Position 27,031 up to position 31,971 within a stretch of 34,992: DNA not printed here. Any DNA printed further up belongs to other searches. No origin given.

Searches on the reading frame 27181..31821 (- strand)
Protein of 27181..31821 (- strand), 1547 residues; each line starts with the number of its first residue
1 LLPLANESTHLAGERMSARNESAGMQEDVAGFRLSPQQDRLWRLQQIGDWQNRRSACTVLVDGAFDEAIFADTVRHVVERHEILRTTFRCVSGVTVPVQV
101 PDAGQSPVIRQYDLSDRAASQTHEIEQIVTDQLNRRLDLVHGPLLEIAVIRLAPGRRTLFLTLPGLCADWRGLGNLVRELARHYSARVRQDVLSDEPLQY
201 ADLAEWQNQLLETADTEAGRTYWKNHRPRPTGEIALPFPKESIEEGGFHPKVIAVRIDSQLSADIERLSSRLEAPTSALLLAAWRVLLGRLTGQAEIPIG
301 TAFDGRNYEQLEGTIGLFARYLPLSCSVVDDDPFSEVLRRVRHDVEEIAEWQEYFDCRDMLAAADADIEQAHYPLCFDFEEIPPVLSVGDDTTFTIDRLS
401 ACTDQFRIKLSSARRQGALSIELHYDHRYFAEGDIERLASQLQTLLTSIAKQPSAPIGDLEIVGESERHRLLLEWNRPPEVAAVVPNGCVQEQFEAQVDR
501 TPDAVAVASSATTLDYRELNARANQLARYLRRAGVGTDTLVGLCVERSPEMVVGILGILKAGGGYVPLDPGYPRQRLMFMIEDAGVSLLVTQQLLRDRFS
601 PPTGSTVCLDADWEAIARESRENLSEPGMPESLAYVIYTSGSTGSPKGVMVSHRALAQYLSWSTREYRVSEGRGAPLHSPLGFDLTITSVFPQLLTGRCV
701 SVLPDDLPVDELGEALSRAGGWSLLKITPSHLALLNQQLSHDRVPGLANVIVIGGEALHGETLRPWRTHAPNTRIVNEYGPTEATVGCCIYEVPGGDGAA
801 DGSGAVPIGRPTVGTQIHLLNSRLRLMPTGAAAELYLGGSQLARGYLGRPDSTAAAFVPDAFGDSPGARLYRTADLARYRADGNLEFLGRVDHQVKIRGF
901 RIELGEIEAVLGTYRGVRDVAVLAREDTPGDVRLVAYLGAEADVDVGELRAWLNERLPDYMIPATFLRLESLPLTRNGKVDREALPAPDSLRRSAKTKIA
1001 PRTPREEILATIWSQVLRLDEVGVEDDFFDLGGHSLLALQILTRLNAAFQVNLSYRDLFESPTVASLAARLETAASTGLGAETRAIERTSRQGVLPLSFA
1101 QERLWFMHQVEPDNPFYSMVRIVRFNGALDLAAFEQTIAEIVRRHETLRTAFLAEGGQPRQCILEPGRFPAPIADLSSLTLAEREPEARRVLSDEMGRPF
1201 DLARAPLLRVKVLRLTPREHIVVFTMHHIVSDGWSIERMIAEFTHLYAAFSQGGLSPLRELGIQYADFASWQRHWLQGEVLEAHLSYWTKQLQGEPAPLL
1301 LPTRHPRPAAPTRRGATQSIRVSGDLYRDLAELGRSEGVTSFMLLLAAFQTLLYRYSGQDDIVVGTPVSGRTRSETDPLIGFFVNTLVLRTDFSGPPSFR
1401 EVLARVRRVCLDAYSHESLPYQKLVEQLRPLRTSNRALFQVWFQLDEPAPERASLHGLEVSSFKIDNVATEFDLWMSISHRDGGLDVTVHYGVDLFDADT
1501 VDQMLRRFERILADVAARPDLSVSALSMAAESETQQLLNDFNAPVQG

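Call 8: search_protein_families(library=pfam, proteins=[window:27181-31821:-], max_evalue=0.01)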
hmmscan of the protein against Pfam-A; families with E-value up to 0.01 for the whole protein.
window:27181-31821:- (1547 aa): 4 families
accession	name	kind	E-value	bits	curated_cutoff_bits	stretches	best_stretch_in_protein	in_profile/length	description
PF00668.25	Condensation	-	2.8e-168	560.8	30.6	2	1092-1538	2-456/456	Condensation domain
PF00501.34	AMP-binding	-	7.6e-73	245.9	29.9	1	494-847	1-384/384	AMP-binding enzyme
PF00550.31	PP-binding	-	5.3e-17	62.3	20.8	1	1008-1071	2-67/67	Phosphopantetheine attachment site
PF13193.12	AMP-binding_C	-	2.3e-10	41.7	24.5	1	906-979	1-76/76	AMP-binding enzyme C-terminal domain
